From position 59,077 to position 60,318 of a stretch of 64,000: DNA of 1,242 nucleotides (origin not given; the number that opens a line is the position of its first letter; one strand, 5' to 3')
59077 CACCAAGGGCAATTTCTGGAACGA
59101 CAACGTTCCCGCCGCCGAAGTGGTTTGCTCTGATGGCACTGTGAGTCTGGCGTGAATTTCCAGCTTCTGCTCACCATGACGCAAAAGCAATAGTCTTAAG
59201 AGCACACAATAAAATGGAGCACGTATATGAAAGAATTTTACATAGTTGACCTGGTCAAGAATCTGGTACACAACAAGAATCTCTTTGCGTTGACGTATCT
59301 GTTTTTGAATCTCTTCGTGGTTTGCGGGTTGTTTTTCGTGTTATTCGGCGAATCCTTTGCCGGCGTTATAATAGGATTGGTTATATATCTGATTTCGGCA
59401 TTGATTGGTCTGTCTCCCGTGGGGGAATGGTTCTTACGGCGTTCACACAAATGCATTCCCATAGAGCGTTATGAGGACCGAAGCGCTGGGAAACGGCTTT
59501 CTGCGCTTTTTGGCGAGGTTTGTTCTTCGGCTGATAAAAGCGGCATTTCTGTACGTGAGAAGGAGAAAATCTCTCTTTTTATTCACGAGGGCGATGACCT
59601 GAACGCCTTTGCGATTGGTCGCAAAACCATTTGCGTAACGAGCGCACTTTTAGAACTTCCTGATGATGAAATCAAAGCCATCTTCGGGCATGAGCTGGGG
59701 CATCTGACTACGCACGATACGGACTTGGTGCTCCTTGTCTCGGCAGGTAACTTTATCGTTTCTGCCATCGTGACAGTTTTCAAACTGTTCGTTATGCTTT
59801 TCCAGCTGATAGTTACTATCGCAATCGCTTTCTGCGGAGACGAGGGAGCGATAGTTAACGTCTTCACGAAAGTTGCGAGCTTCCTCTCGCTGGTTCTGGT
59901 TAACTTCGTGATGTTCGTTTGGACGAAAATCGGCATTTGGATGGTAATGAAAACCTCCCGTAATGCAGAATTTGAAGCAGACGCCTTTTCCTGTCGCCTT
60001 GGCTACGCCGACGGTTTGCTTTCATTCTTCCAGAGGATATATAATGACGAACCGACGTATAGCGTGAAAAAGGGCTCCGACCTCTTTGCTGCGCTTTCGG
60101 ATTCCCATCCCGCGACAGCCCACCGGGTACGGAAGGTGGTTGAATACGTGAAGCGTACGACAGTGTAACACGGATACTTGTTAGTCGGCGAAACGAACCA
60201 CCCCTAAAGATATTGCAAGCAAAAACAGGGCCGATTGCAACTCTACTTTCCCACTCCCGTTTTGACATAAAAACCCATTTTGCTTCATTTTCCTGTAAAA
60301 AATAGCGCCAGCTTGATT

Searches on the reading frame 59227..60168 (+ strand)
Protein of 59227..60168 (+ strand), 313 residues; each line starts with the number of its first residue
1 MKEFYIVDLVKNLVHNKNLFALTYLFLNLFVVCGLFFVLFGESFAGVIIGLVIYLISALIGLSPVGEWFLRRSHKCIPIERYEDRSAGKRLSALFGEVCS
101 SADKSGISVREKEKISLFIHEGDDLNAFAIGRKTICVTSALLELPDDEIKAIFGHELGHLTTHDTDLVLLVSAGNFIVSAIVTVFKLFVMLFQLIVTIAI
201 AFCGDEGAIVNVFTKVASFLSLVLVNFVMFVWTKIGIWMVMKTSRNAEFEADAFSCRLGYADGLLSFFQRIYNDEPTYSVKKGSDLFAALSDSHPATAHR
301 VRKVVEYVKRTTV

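Call 11: find_encoding_contigs(protein=window:59227-60168:+, flank=4000, max_places=10)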
Protein window:59227-60168:+ (313 aa): 20 contigs read that carry it; 10 places shown.
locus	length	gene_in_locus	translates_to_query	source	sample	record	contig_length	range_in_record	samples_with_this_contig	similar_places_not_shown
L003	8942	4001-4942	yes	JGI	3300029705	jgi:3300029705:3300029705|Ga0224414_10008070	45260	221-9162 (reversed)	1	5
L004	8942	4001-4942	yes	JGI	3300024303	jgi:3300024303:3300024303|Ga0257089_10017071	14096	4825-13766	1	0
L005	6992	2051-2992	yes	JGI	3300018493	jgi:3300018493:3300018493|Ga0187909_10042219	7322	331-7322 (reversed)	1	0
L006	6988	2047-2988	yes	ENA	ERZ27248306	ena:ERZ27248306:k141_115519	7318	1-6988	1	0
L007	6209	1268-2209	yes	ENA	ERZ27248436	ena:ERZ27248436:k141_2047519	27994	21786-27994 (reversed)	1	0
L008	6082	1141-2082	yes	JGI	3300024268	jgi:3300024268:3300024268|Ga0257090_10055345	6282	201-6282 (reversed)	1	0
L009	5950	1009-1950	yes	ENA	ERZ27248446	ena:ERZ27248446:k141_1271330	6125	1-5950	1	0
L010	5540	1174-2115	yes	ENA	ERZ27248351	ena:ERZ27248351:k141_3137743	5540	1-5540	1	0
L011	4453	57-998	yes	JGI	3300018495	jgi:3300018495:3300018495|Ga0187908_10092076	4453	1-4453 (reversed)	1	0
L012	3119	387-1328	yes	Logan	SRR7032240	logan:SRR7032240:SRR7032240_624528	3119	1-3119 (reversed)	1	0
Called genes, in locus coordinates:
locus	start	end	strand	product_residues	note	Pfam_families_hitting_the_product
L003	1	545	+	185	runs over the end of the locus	-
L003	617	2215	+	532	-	PF00004:AAA, PF07724:AAA_2, PF10431:ClpB_D2-small (weak)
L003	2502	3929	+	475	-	PF13306:LRR_5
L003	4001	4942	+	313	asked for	PF01435:Peptidase_M48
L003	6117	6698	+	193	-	-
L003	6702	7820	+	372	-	-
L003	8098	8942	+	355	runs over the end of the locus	?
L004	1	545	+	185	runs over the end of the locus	-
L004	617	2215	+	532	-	PF00004:AAA, PF07724:AAA_2, PF10431:ClpB_D2-small (weak)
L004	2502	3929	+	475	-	PF13306:LRR_5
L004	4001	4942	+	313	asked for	PF01435:Peptidase_M48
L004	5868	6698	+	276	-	-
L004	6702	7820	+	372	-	-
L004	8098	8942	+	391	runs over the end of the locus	?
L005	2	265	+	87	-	?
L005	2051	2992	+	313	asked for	PF01435:Peptidase_M48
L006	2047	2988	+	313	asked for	PF01435:Peptidase_M48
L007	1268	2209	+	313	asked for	PF01435:Peptidase_M48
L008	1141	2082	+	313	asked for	PF01435:Peptidase_M48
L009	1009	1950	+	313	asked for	PF01435:Peptidase_M48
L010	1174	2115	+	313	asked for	PF01435:Peptidase_M48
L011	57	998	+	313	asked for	PF01435:Peptidase_M48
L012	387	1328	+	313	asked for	PF01435:Peptidase_M48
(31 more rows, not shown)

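Call 52: find_homologous_proteins(query=window:59227-60168:+, max_evalue=1e-40)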
Query window:59227-60168:+ (313 aa): 75 proteins with E <= 1e-40 among 4266 candidates.
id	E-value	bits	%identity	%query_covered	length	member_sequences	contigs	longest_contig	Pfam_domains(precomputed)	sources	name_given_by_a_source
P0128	4.1e-181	619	90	100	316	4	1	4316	PF01435.25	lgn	-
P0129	3.8e-130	452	64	98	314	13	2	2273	PF01435.25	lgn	-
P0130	4.9e-129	448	62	98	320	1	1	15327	PF01435.25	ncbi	-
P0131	6.7e-89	316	48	98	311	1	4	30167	PF01435.25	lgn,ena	-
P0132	4.4e-88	313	48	97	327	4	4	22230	PF01435.25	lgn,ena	-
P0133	4.2e-84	300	47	98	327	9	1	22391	PF01435.25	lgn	-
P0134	3.9e-83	297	48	98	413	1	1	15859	PF01435.25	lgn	-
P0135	4.3e-83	297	48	96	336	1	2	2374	PF01435.25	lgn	-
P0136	4.8e-81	290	46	97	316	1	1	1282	PF01435.25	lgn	-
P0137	7.9e-81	290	46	99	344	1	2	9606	PF01435.25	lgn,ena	-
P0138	8.9e-80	286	47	98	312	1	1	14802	PF01435.25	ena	-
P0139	1.4e-79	285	47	97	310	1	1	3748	PF01435.25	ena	-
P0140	6.4e-79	283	45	98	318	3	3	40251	PF01435.25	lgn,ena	-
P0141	6.5e-78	280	43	98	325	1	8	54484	PF01435.25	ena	-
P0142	1.2e-77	279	47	98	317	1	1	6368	PF01435.25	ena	-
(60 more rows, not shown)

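Call 53: find_encoding_contigs(protein=P0128, flank=3000, max_places=4)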
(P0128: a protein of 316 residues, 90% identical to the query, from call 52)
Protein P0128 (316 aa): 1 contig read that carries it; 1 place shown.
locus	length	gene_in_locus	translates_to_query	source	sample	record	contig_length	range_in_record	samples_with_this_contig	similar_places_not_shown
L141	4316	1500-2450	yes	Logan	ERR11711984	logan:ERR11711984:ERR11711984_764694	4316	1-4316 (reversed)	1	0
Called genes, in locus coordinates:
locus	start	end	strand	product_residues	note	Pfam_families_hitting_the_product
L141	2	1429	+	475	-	?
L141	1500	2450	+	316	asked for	PF01435:Peptidase_M48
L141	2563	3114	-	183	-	-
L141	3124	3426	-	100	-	-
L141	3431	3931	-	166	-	-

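Call 54: find_encoding_contigs(protein=P0130, flank=3000, max_places=3)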
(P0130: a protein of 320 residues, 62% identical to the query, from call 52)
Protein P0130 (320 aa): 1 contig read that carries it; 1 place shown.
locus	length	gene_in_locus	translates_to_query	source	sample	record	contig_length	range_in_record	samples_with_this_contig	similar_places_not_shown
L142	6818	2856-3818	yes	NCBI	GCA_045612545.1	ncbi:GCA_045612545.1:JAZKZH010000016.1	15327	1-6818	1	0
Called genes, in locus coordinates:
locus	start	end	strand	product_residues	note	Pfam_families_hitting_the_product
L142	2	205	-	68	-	?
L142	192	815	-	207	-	PF01205:Impact_N, PF09186:DUF1949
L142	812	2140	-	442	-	PF00696:AA_kinase, PF13840:ACT_7 (weak), PF01842:ACT, PF22468:ACT_9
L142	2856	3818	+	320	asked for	PF01435:Peptidase_M48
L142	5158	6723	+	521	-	PF00149:Metallophos (weak)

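Call 55: find_encoding_contigs(protein=P0129, flank=3000, max_places=3)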
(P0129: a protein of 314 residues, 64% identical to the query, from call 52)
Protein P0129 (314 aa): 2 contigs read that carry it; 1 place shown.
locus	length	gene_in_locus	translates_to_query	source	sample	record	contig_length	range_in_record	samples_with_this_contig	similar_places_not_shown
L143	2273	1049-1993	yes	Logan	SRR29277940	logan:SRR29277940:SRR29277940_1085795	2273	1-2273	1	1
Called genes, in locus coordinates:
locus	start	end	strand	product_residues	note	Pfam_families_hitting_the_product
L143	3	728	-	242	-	?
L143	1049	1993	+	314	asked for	PF01435:Peptidase_M48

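Call 69: search_protein_families(library=pfam, proteins=[window:59227-60168:+], max_evalue=0.01)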
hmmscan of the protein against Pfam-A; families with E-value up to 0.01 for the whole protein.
window:59227-60168:+ (313 aa): 1 family
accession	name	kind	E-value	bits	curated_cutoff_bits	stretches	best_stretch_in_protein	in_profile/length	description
PF01435.24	Peptidase_M48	-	1.3e-20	74.4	20.3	1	117-306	27-184/186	Peptidase family M48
